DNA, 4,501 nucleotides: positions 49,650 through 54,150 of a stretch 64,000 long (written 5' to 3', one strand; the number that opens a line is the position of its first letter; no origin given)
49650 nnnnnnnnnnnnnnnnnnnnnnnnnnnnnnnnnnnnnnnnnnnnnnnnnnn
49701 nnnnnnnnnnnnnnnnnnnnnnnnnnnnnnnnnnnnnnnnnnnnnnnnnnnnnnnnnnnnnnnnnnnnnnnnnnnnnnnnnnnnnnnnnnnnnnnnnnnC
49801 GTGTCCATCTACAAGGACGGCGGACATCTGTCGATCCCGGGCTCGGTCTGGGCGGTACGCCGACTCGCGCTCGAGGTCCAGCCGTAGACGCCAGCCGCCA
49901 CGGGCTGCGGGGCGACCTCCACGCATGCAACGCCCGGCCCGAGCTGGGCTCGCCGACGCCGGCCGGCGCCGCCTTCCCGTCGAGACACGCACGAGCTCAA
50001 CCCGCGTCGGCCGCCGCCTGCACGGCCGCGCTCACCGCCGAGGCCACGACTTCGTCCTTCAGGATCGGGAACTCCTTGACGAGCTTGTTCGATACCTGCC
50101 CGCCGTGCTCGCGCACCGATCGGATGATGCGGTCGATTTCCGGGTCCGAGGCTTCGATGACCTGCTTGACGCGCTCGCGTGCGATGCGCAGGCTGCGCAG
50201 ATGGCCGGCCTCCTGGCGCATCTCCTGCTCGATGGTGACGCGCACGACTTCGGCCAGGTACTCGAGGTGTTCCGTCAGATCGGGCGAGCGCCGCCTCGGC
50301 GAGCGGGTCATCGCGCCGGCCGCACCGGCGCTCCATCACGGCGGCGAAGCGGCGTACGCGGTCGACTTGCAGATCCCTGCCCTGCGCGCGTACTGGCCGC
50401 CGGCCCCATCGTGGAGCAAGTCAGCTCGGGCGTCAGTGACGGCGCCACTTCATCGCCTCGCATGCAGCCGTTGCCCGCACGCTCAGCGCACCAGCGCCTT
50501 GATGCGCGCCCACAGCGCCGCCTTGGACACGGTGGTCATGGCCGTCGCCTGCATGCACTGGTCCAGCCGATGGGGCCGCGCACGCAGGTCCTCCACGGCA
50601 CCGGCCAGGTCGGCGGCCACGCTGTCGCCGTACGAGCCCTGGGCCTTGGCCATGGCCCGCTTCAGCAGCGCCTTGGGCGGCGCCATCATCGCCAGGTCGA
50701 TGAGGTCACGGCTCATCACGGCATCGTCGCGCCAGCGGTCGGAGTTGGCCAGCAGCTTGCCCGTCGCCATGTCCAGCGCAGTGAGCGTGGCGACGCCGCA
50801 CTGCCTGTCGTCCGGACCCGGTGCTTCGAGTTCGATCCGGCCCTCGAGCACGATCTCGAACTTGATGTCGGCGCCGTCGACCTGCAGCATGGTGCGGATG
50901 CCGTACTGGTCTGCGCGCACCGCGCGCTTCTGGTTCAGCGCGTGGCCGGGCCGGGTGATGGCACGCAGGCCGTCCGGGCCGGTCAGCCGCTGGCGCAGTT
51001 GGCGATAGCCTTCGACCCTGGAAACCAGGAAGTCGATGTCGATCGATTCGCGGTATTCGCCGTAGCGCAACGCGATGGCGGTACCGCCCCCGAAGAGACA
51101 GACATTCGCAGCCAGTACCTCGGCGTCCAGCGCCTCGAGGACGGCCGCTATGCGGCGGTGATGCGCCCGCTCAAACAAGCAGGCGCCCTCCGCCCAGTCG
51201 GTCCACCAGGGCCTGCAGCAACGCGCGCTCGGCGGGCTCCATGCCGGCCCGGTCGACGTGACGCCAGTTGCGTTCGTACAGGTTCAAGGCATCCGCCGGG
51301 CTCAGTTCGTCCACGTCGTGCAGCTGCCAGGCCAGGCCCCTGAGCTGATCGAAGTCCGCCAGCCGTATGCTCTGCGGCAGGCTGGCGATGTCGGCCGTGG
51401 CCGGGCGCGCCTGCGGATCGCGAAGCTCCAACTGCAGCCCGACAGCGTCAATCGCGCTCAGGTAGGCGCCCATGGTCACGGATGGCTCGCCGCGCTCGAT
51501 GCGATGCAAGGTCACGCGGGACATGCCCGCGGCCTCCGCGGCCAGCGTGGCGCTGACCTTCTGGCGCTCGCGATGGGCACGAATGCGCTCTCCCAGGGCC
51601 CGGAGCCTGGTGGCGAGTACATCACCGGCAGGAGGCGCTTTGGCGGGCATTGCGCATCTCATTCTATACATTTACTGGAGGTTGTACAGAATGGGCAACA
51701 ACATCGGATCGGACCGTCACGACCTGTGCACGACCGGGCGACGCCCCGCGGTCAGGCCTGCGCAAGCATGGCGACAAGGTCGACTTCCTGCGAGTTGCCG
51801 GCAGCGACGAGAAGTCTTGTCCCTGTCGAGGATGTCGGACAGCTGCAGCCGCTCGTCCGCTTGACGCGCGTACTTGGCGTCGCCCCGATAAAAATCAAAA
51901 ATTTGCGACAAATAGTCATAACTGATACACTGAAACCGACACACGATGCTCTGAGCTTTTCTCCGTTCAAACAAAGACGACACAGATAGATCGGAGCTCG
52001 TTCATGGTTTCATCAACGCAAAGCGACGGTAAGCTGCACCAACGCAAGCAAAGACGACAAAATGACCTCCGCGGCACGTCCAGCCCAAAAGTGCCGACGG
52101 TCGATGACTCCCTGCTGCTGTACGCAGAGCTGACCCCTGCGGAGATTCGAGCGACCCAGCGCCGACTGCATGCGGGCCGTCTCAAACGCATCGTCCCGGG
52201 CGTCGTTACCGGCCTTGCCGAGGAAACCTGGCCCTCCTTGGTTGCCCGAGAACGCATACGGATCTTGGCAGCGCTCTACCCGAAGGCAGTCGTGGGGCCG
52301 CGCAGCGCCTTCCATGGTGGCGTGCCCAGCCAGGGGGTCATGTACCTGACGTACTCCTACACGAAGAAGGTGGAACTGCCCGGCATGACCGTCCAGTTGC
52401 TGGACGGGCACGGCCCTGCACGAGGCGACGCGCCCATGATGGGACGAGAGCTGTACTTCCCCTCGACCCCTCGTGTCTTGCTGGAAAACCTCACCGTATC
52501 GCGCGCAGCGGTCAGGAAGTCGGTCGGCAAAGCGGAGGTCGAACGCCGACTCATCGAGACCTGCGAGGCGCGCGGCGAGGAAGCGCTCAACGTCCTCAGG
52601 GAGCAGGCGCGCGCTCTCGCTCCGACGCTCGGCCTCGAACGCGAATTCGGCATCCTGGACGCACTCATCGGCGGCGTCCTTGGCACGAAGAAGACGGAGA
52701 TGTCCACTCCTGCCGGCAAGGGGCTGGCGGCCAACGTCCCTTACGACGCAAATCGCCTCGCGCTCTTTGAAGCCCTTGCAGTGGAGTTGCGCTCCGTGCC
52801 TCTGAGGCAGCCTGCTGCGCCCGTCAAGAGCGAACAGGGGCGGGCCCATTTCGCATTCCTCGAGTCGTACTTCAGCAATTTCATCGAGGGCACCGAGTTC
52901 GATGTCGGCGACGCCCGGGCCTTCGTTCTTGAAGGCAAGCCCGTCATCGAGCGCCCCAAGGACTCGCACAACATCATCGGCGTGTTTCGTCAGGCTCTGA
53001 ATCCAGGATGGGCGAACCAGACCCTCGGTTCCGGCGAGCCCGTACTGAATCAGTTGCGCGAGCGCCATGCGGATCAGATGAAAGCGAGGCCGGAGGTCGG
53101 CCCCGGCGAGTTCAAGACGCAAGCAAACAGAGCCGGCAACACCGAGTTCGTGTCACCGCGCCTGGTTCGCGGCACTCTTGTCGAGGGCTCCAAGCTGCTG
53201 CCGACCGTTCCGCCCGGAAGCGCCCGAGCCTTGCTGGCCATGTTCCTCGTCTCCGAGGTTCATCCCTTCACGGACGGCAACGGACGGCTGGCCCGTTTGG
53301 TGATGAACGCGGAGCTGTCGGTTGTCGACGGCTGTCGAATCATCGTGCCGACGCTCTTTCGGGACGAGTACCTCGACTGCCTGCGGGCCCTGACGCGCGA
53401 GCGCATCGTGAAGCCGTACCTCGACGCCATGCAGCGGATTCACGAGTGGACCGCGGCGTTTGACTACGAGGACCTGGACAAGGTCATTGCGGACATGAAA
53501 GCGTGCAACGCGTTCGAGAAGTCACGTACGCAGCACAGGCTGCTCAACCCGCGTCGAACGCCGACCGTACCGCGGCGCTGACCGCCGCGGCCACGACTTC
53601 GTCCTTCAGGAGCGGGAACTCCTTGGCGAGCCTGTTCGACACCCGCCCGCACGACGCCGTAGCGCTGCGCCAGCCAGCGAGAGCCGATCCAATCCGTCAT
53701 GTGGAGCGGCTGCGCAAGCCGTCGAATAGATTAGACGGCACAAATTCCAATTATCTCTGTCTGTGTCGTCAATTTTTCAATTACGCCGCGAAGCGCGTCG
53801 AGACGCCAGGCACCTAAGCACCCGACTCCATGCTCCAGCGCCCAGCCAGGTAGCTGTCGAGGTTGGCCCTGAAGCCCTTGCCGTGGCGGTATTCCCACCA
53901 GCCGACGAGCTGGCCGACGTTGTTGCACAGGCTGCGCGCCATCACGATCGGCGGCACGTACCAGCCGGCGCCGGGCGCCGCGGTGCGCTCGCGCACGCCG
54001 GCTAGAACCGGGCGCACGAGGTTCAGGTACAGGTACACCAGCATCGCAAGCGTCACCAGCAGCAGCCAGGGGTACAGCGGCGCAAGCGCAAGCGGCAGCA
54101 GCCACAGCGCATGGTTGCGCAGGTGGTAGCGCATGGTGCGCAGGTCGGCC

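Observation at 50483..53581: Candidate three-gene defence system: AbiEii toxin, non-canonical XRE antitoxin and divergent AbiEi-like-Fic fusion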

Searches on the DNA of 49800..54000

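Call 74: search_rna_families(source=window, start=49800, end=54000, threshold=evalue, max_evalue=1)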
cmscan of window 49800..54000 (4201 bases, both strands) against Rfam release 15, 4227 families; matches with E-value up to 1: 0.
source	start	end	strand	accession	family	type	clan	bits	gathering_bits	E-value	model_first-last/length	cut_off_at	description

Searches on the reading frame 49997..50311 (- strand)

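Call 3: search_protein_families(library=pfam, proteins=[window:49997-50311:-], max_evalue=0.01)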
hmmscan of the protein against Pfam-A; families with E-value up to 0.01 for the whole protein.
window:49997-50311:- (104 aa): 0 families

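Call 4: search_protein_families(library=padloc, proteins=[window:49997-50311:-], max_evalue=0.01)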
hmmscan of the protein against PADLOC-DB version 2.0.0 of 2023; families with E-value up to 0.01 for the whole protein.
window:49997-50311:- (104 aa): 1 family
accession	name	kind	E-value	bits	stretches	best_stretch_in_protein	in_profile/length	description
PDLC04966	PDC-S24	-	1.3e-22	78.3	1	8-101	397-489/497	-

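Call 5: search_protein_families(library=ncbifam, proteins=[window:49997-50311:-], max_evalue=0.01)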
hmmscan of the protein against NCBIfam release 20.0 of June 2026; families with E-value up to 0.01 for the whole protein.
window:49997-50311:- (104 aa): 0 families

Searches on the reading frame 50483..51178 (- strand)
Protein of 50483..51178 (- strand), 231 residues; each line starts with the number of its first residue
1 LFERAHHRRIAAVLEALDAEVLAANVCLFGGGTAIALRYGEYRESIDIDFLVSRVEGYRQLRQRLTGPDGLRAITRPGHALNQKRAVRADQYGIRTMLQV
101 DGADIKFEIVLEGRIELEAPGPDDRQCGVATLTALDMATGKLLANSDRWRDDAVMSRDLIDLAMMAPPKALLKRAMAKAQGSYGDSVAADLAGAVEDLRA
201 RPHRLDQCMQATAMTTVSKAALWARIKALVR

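Call 3: search_protein_families(library=pfam, proteins=[window:50483-51178:-], max_evalue=0.01)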
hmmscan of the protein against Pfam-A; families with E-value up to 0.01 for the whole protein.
window:50483-51178:- (231 aa): 1 family
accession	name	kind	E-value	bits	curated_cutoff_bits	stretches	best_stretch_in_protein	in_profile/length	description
PF08843.17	AbiEii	-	6.1e-22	79.2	22.5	1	18-195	6-192/238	Nucleotidyl transferase AbiEii toxin, Type IV TA system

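Call 4: search_protein_families(library=padloc, proteins=[window:50483-51178:-], max_evalue=0.01)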
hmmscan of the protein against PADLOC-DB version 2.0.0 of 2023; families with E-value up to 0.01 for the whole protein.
window:50483-51178:- (231 aa): 9 families
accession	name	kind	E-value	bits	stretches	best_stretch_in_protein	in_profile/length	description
PDLC02298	AbiEii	-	2.3e-70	234.4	1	1-222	2-213/220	AbiEii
PDLC02305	AbiEii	-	0.00033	18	1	9-179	27-204/306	AbiEii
PDLC02296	AbiEii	-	0.00064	17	1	13-53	33-72/282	AbiEii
PDLC02328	AbiEii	-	0.0008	17.4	1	28-166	16-142/203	AbiEii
PDLC02291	AbiEii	-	0.0024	15.3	0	27-72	56-104/310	AbiEii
PDLC02324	AbiEii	-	0.0025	15.6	0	5-52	5-52/231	AbiEii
PDLC04516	PDC-M21B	-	0.0046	14.7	0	129-228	132-227/234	-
PDLC02306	AbiEii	-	0.0058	14.3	0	10-52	24-66/280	AbiEii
PDLC02330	AbiEii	-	0.0085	13.8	0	13-64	14-64/219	AbiEii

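Call 5: search_protein_families(library=ncbifam, proteins=[window:50483-51178:-], max_evalue=0.01)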
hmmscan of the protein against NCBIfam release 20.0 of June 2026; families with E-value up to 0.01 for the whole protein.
window:50483-51178:- (231 aa): 0 families

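Call 12: find_related_loci(query=window:50483-51178:-, collection=genome_contigs, flank=8000)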
Query window:50483-51178:- (231 aa) in genome_contigs; peptide patterns used: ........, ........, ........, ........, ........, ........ (x = any residue, [..] = any of these).
460 stretches matched a pattern; 389 encode a relative of the query (tblastn E <= 1e-3); the best 80 are kept; 80 distinct loci.
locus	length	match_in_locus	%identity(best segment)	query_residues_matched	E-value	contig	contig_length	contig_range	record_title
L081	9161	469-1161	89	1-231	2e-136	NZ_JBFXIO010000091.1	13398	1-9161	MAG: Piscinibacter sp. isolate CA_2019_TPIn_3 NODE_16239_length_13398_cov_3.843418_TPIn, whole genome shotgun sequence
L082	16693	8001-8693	88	1-231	1e-134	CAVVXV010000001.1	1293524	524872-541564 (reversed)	MAG: uncultured beta proteobacterium isolate MFD05442.bin.2.270 genome assembly, contig: contig_11414, whole genome shot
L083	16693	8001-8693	87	1-231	3e-134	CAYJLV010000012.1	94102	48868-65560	MAG TPA_asm: uncultured Burkholderiaceae bacterium isolate ERP124720_co1_87 genome assembly, contig: NODE_322_length_941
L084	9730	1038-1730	87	1-231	1e-134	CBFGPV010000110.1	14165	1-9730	MAG TPA_asm: uncultured Burkholderiales bacterium isolate SRR14536362_binner13_Refined_47 genome assembly, contig: ERZ27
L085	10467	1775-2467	87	1-231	3e-133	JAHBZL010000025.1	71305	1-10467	MAG: Piscinibacter sp. isolate ACE_PRO42 PRO42_25, whole genome shotgun sequence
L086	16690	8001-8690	88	1-230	2e-133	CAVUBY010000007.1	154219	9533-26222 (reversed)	MAG: uncultured beta proteobacterium isolate MFD02979.bin.2.143 genome assembly, contig: contig_21253, whole genome shot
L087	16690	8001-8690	85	1-230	1e-130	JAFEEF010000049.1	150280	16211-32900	MAG: Proteobacteria bacterium isolate SZAS AMP-55 PROT-AMP-11__49__length-150280, whole genome shotgun sequence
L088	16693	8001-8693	84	1-231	8e-128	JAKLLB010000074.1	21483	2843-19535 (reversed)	MAG: Aquabacterium sp. isolate MAG.93 MAG.93-NODE_74_length_21483_cov_36.837756, whole genome shotgun sequence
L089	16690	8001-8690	81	1-230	2e-124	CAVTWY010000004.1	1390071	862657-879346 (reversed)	MAG: uncultured beta proteobacterium isolate MFD04651.bin.1.55 genome assembly, contig: contig_4177, whole genome shotgu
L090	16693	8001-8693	81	1-231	7e-124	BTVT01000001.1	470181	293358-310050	MAG: Rubrivivax sp. AMX-MBFR-78 DNA, sequence01, whole genome shotgun sequence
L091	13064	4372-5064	84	1-231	6e-122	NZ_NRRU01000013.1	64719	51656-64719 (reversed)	Rubrivivax gelatinosus strain IM 151 scaffold0013, whole genome shotgun sequence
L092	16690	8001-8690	78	1-230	3e-120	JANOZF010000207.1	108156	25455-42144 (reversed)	MAG: Rubrivivax sp. isolate VAR_79_metabat_515 VAR_79_k141_902813, whole genome shotgun sequence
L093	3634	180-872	78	1-231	1e-122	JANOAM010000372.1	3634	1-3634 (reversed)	MAG: Betaproteobacteria bacterium isolate VAR_18_metabat_304 VAR_18_k141_1076809, whole genome shotgun sequence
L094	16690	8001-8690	77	1-230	5e-119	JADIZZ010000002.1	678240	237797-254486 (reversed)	MAG: Betaproteobacteria bacterium isolate AalW_18-Q3-R10-53_BATAC.157 tig00003472-10-6777740, whole genome shotgun seque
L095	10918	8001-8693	75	1-231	2e-118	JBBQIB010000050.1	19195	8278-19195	MAG: Burkholderiales bacterium isolate Co_metawrap_853 Cmw_853_k141_3613422_length_19195_cov_12.9975, whole genome shotg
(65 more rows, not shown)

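Call 25: search_solved_structures(query=window:50483-51178:-, max_evalue=1, show_alignments=2)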
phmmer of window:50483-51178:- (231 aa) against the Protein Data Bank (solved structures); distinct sequences matched with E-value up to 1: 0.

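Call 86: search_dna_similar(query=window:50486-51178:-, collection=plasmids, mode=protein, max_rows=8, max_evalue=1e-20)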
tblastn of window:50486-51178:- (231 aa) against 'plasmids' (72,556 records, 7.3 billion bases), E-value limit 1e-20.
Records with a match: 35; places in all: 35; records where one place covers at least 80% of the query: 33.
Best place of each record, by identity: 60-80% 1; <60% 34.
By first word of the organism name: Rhizobium 8; Burkholderia 4; Xanthomonas 4; Yersinia 4; Anabaena 2; Mycolicibacterium 1; Rhodococcus 1; Janthinobacterium 1; Paraburkholderia 1; Sulfitobacter 1; and 8 more.
By predicted mobility (MOB-suite, as given by PLSDB): non-mobilizable 26; mobilizable 7; conjugative 2.
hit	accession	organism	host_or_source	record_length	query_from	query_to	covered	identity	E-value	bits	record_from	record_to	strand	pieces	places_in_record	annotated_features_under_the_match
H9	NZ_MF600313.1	Mycolicibacterium sp. CBMA 213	Soil,soil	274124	1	229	99%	61.1%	3e-72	245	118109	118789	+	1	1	nucleotidyl transferase AbiEii/AbiGii toxin family protein | helix-turn-helix transcriptional regulator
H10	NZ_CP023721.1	Rhodococcus sp. H-CA8f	Sediment,marine sediment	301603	1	231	100%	55.1%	3e-68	234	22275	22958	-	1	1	nucleotidyl transferase AbiEii/AbiGii toxin family protein | helix-turn-helix transcriptional regulator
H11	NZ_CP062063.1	Janthinobacterium sp. HH102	whole organism,water rainwater-tap ...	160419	1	214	93%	47.9%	4e-42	159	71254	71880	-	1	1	nucleotidyl transferase AbiEii/AbiGii toxin family protein | hypothetical protein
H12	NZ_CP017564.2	Paraburkholderia sprentiae WSM5005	Lebeckia ambigua,root nodule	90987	1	231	100%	41.9%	2e-33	134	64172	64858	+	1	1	nucleotidyl transferase AbiEii/AbiGii toxin family protein | hypothetical protein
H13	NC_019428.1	Anabaena sp. 90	-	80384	1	219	95%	44.1%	1e-38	149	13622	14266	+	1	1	nucleotidyl transferase AbiEii/AbiGii toxin family protein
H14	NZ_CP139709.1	Sulfitobacter sp. OXR-159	Bacterial Culture,hydrothermal vent ...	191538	1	209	90%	45.7%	7e-40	152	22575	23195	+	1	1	nucleotidyl transferase AbiEii/AbiGii toxin family protein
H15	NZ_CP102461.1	Burkholderia multivorans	Homo sapiens,pure culture,CF throat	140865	1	231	100%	40.6%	1e-31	129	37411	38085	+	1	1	nucleotidyl transferase AbiEii/AbiGii toxin family protein | hypothetical protein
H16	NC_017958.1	Tistrella mobilis KA081020-065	-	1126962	2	208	90%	45.3%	2e-32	130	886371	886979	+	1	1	record has no annotation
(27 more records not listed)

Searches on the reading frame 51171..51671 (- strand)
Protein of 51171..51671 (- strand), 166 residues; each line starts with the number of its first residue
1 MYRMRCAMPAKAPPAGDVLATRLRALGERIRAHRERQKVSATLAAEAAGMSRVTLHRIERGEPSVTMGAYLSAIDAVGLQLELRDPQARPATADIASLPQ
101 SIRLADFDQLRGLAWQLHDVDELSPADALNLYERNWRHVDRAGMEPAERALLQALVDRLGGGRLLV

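Call 3: search_protein_families(library=pfam, proteins=[window:51171-51671:-], max_evalue=0.01)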
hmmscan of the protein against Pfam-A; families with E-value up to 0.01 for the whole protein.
window:51171-51671:- (166 aa): 2 families
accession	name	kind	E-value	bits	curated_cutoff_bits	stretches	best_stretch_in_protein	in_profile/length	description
PF13560.12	HTH_31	-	1.1e-12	48.5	27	1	25-85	1-62/64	Helix-turn-helix domain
PF01381.28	HTH_3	-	6.3e-06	26.6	23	1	30-66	1-37/55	Helix-turn-helix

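Call 4: search_protein_families(library=padloc, proteins=[window:51171-51671:-], max_evalue=0.01)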
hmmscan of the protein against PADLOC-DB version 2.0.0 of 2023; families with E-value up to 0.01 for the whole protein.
window:51171-51671:- (166 aa): 6 families
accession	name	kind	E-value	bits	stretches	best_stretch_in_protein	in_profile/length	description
PDLC02278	AbiEi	-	3.5e-21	72.7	1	101-166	2-66/66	AbiEi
PDLC02281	AbiEi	-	0.00015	19.8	1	110-139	14-43/72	AbiEi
PDLC02926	HTH_VI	-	0.00023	19.3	1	26-67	2-43/92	-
PDLC03946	RmrA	-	0.00026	17.8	1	28-63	5-40/357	-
PDLC04142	capH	-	0.0012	17.9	1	25-64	6-45/103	capH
PDLC03671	Control_protein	-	0.0068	14.6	0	25-71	14-60/84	control protein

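Call 5: search_protein_families(library=ncbifam, proteins=[window:51171-51671:-], max_evalue=0.01)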
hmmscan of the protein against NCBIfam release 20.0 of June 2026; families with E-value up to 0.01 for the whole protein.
window:51171-51671:- (166 aa): 4 families
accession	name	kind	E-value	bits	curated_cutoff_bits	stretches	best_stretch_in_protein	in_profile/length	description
TIGR03070.1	couple_hipB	subfamily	3.8e-07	29.9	71.65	1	25-81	2-58/58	type II toxin-antitoxin system Y4mF family antitoxin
NF006015.0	PRK08154.1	subfamily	1.9e-05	24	204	1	20-111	25-116/314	anaerobic benzoate catabolism transcriptional regulator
NF007257.0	PRK09706.1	subfamily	0.0066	16.3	101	1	24-64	4-44/135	transcriptional repressor DicA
NF046032.1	TransRegSlrRBacil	equivalog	0.0072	16.4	250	1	26-78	2-57/149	HTH-type transcriptional regulator SlrR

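Call 8: search_protein_families(library=pfam, proteins=[window:51171-51671:-], max_evalue=10)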
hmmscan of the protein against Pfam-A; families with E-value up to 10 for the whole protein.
window:51171-51671:- (166 aa): 6 families
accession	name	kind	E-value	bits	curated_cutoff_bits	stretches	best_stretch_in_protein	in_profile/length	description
PF13560.12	HTH_31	-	1.1e-12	48.5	27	1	25-85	1-62/64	Helix-turn-helix domain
PF01381.28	HTH_3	-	6.3e-06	26.6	23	1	30-66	1-37/55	Helix-turn-helix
PF15708.10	PRR20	-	0.056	13.9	27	1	4-76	58-132/239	Proline-rich protein family 20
PF13413.12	HTH_25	-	0.058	13.7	24.6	1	30-64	2-36/62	Helix-turn-helix domain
PF03683.19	UPF0175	-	0.17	12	27.9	1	35-57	30-52/75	Uncharacterised protein family (UPF0175)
PF08294.17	TIM21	-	0.25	11.7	24.1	1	14-55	55-98/145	TIM21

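Call 26: search_solved_structures(query=window:51171-51671:-, max_evalue=1, show_alignments=2)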
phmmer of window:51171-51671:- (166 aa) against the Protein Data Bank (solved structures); distinct sequences matched with E-value up to 1: 12.
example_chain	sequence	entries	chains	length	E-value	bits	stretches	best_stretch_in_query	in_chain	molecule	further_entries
9u9g_A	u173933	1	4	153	4.4e-12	49.7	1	8-84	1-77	XRE family transcriptional regulator, HipB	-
8ezt_A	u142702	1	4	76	0.0017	21.8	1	29-91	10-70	HipB(Lp)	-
2r1j_L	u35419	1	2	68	0.024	18.1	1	24-65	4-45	Repressor protein C2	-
3jxb_C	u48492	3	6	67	0.027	17.9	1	24-65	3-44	Repressor protein C2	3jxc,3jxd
1adr_A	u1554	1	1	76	0.031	17.7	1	24-65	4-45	P22 C2 REPRESSOR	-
4pu3_D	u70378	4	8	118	0.15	15.5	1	24-81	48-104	Toxin-antitoxin system antidote transcriptional repressor Xre family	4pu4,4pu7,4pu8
4ghj_A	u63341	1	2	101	0.29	14.6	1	22-83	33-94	Probable transcriptional regulator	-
3qq6_A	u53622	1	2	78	0.4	14.1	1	25-74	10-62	HTH-type transcriptional regulator sinR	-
5tn0_A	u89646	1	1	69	0.51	13.8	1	26-74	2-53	HTH-type transcriptional regulator SinR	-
5d4z_A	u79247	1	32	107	0.54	13.7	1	34-94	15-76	Repressor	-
2k9q_A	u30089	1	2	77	0.59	13.6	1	26-82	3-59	uncharacterized protein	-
7t5u_A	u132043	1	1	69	0.93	12.9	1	25-79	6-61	Helix-turn-helix domain-containing protein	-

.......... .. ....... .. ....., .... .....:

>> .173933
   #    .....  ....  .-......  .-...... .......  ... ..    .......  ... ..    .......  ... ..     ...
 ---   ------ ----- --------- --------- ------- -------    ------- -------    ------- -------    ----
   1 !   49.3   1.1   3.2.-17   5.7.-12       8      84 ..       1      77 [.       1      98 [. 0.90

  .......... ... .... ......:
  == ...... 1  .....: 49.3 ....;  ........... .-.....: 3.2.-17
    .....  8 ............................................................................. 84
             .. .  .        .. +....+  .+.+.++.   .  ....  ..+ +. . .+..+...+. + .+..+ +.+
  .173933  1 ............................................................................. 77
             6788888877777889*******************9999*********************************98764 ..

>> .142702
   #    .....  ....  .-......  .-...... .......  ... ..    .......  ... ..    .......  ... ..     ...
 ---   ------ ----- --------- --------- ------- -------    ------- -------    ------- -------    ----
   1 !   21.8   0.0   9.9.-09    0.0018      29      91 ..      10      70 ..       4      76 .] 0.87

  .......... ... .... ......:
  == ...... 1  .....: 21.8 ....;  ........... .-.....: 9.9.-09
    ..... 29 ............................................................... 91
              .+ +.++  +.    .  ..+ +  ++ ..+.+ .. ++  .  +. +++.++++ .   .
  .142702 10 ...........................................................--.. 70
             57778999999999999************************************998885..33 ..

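Call 58: search_solved_structures(query=A4, max_evalue=5, show_alignments=0)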
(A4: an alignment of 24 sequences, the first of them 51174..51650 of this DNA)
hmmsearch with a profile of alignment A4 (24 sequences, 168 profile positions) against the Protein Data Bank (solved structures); distinct sequences matched with E-value up to 5: 48.
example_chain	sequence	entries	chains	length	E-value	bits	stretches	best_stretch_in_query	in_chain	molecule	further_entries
9u9g_A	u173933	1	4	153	2.3e-16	63.1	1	8-86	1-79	XRE family transcriptional regulator, HipB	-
8ezt_A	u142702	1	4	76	1.8e-05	27.7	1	26-91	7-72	HipB(Lp)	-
7ab4_A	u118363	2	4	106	0.0001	25.2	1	24-82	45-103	Predicted transcriptional regulator, XRE family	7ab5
7ab3_A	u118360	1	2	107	0.0001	25.2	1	24-82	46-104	Predicted transcriptional regulator, XRE family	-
4pu3_D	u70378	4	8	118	0.00014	24.7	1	24-86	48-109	Toxin-antitoxin system antidote transcriptional repressor Xre family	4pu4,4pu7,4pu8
8tac_A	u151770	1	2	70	0.00049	23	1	20-62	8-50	DBP48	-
4ghj_A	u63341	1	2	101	0.0011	21.9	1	14-77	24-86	Probable transcriptional regulator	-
1y9q_A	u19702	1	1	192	0.0015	21.5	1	25-75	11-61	transcriptional regulator, HTH_3 family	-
1y7y_A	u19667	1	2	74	0.0017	21.3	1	16-79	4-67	C.AhdI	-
2k9q_A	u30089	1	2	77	0.0019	21.1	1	25-82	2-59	uncharacterized protein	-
2ofy_A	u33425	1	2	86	0.0028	20.5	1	20-85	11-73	Putative XRE-family transcriptional regulator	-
2r1j_L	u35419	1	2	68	0.003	20.4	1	24-63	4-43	Repressor protein C2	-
6af3_B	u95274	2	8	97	0.0033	20.3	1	28-88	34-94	HigA antitoxin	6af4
3jxb_C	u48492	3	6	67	0.0034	20.3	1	25-63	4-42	Repressor protein C2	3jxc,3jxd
1adr_A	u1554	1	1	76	0.0039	20.1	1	24-63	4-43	P22 C2 REPRESSOR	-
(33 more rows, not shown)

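Call 59: list_cluster_members(proteins=[window:51174-51650:-, window:51174-51671:-, window:50486-51178:-, window:50000-50311:-])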
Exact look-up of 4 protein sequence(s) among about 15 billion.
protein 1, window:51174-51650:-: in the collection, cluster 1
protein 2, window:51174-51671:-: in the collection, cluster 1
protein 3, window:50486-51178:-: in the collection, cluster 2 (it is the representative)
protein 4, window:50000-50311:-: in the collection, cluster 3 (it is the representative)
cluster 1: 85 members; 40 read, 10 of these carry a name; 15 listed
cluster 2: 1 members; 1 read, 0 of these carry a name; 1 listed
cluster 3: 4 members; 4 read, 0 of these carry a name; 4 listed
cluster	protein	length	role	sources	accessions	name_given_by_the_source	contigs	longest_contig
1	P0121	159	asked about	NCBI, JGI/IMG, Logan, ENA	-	-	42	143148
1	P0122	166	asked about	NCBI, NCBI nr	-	-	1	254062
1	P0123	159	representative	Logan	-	-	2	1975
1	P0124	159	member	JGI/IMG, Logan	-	transcriptional regulator with XRE-family HTH domain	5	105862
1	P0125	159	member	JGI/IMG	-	transcriptional regulator with XRE-family HTH domain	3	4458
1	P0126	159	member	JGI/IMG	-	transcriptional regulator with XRE-family HTH domain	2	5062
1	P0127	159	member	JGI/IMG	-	transcriptional regulator with XRE-family HTH domain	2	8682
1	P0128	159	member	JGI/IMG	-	transcriptional regulator with XRE-family HTH domain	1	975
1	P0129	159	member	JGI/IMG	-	transcriptional regulator with XRE-family HTH domain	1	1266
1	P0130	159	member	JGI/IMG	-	transcriptional regulator with XRE-family HTH domain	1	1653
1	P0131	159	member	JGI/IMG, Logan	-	transcriptional regulator with XRE-family HTH domain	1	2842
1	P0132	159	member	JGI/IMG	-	transcriptional regulator with XRE-family HTH domain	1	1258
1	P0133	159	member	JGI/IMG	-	transcriptional regulator with XRE-family HTH domain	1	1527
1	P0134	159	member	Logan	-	-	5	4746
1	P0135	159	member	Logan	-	-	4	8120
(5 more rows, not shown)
